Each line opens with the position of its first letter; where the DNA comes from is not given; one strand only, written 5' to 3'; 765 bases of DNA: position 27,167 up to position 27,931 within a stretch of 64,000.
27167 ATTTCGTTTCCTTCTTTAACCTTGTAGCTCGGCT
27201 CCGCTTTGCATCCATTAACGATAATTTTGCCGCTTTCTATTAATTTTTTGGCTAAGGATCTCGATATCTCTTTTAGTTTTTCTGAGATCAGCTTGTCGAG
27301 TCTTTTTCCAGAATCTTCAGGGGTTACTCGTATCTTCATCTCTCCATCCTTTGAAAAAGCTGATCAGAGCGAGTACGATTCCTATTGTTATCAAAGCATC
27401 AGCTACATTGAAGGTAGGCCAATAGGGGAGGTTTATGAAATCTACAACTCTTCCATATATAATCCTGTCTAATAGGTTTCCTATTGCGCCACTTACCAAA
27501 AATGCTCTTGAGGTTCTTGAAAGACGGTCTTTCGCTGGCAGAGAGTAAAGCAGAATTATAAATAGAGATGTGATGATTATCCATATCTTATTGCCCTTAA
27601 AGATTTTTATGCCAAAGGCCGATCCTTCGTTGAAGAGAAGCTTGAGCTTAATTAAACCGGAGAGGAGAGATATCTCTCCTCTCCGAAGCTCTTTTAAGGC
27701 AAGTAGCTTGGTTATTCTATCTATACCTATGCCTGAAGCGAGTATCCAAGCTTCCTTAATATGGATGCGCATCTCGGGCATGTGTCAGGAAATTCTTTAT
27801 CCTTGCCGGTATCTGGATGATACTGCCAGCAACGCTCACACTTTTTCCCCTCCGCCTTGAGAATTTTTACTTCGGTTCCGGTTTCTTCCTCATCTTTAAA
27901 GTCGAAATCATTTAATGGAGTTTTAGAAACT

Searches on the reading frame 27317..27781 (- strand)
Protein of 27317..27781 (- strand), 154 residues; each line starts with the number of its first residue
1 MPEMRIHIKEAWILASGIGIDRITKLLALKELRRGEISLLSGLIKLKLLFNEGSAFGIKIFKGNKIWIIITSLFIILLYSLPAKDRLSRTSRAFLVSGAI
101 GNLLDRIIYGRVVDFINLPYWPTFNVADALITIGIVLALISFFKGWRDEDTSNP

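Call 48: search_protein_families(library=pfam, proteins=[window:27317-27781:-], max_evalue=0.001)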
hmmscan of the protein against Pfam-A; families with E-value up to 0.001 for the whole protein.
window:27317-27781:- (154 aa): 1 family
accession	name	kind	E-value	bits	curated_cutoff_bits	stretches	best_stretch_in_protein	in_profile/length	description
PF01252.23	Peptidase_A8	-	1.6e-30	106.6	25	1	15-143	3-141/142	Signal peptidase (SPase) II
